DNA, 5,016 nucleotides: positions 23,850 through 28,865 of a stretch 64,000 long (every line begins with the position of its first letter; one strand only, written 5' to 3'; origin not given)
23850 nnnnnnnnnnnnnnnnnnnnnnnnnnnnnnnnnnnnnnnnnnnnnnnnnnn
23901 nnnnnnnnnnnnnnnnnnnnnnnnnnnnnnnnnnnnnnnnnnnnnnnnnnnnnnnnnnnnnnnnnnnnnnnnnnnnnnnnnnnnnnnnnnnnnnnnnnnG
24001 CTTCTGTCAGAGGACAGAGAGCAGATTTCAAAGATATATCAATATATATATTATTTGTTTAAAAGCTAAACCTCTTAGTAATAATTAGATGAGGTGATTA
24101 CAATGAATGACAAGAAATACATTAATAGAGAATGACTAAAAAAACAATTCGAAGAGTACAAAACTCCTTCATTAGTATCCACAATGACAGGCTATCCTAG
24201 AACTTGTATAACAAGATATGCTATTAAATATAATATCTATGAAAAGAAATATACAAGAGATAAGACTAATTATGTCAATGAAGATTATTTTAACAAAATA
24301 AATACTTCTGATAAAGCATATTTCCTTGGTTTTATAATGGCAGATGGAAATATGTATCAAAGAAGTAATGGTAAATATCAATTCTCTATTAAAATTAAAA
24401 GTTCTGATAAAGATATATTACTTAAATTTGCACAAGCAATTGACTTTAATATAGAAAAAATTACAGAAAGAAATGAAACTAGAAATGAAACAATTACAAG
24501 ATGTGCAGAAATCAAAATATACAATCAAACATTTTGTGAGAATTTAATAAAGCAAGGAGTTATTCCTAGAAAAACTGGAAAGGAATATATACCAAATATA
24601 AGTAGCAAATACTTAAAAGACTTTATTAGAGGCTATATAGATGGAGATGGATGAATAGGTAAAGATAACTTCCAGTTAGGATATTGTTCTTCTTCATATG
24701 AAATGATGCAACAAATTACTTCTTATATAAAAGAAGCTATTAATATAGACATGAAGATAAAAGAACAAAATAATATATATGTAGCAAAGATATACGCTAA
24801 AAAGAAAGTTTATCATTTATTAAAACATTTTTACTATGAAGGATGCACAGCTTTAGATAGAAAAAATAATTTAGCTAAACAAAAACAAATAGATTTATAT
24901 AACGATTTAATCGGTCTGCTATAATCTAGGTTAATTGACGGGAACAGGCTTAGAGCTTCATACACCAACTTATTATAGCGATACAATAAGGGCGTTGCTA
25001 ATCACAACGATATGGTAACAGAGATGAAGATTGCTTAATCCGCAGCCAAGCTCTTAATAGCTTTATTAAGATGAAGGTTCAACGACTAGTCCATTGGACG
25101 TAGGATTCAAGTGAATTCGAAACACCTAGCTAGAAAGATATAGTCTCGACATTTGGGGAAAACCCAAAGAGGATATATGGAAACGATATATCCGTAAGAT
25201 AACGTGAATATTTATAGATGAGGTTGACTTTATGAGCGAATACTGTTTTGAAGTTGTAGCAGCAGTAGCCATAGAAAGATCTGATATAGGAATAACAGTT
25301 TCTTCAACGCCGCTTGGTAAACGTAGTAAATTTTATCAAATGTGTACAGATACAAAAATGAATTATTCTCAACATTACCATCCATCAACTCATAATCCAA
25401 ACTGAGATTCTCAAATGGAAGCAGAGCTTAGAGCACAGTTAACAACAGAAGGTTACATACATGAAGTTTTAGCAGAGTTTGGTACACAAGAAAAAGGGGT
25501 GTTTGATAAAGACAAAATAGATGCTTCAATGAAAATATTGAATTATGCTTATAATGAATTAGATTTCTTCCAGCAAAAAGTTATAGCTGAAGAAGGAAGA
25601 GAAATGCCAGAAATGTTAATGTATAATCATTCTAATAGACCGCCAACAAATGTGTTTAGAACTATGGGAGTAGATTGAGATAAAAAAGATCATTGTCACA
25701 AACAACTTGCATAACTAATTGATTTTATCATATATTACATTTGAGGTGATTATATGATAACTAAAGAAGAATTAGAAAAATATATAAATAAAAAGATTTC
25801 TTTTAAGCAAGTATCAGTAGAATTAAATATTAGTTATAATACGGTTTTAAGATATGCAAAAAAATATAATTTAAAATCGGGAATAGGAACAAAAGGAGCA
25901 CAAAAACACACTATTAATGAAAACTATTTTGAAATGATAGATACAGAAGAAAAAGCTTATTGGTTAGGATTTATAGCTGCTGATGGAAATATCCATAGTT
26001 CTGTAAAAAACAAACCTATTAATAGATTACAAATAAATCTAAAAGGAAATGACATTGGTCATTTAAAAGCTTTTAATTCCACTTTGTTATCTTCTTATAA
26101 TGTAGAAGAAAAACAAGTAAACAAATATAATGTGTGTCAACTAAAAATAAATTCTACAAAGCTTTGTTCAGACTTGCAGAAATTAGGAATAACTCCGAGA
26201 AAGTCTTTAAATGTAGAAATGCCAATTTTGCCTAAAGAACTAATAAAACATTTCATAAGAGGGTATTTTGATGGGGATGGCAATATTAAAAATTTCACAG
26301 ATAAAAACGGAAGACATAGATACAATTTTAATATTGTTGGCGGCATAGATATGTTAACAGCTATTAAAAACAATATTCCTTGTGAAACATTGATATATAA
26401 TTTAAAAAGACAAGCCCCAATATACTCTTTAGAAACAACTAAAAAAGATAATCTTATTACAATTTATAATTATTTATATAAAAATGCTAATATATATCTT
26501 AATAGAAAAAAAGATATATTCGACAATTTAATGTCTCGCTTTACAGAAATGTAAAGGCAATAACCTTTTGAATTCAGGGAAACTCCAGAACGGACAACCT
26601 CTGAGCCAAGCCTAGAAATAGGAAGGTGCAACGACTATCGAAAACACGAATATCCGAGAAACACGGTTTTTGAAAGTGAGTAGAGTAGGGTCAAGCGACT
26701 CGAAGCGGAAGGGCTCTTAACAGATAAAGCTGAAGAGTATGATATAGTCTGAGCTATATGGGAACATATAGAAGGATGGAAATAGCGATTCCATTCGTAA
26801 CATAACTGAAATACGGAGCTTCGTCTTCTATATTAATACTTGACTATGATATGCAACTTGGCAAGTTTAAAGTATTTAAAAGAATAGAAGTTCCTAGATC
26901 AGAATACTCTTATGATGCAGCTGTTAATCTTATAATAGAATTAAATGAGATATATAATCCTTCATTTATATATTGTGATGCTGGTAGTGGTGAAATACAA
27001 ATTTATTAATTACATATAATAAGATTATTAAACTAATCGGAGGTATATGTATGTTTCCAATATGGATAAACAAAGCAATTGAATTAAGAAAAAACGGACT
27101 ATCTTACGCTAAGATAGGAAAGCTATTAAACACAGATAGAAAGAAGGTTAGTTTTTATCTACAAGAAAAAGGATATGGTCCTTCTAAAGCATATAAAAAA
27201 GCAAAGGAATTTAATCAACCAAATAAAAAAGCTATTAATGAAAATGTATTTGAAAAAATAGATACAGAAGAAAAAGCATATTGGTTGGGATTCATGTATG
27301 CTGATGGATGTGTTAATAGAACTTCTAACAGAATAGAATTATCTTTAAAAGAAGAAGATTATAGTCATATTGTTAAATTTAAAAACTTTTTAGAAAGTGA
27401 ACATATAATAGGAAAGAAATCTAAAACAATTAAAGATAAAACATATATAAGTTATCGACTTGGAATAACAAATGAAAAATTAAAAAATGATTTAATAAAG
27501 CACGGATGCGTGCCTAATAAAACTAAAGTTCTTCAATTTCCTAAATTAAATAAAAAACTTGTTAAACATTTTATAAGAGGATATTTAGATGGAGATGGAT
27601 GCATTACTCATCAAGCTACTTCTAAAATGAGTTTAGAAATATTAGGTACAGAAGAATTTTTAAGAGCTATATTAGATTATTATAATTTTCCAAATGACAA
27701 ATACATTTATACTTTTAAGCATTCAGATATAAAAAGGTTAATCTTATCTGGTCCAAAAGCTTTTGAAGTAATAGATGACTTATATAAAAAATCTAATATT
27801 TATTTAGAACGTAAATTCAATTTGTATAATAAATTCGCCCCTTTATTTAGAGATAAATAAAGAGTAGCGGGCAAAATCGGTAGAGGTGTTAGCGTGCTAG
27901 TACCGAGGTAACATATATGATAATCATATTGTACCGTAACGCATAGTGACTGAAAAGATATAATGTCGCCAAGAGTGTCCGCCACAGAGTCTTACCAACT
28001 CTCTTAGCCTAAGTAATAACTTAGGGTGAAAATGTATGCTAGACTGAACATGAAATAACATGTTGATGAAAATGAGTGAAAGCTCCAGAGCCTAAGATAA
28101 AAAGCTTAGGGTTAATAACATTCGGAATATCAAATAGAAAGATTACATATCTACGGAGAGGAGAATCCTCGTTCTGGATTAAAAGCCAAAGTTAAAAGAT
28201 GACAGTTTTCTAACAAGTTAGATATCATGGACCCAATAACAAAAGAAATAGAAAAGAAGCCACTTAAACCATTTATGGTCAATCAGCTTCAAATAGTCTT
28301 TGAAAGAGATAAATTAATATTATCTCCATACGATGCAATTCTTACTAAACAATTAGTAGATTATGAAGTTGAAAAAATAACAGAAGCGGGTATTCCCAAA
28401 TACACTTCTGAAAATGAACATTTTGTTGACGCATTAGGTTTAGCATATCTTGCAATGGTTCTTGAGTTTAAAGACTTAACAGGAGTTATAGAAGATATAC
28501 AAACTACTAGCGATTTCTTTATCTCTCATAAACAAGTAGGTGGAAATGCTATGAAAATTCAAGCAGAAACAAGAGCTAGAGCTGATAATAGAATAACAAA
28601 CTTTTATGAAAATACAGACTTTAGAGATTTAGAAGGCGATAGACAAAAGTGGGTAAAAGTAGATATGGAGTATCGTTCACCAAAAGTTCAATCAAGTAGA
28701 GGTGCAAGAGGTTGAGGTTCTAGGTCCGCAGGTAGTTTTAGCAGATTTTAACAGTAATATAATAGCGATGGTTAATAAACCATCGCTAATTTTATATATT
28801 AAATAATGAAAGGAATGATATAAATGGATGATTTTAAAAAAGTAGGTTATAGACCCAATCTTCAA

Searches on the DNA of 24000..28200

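Call 88: search_rna_families(source=window, start=24000, end=28200, threshold=evalue, max_evalue=10)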
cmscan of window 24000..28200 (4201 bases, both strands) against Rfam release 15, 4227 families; matches with E-value up to 10: 1.
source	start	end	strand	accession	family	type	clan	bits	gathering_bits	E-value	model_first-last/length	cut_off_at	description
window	27109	27143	+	RF01360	CRISPR-DR47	Gene; CRISPR;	-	21.5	39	1.4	1-37/37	no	CRISPR RNA direct repeat element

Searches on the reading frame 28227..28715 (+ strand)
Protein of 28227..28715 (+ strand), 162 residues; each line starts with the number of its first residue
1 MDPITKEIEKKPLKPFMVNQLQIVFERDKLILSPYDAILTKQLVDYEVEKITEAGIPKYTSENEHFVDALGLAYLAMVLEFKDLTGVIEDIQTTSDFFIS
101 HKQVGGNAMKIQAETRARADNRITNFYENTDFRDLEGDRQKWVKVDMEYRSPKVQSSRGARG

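Call 3: search_protein_families(library=pfam, proteins=[window:28227-28715:+], max_evalue=1)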
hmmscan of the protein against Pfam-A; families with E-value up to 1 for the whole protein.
window:28227-28715:+ (162 aa): 1 family
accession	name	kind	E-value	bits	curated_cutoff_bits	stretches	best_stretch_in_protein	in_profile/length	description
PF08283.16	Gemini_AL1_M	-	0.066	13.7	24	1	95-153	32-86/107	Geminivirus rep protein central domain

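Call 4: search_protein_families(library=phrogs, proteins=[window:28227-28715:+], max_evalue=0.01)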
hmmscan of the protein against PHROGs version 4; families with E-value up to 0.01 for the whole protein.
window:28227-28715:+ (162 aa): 0 families
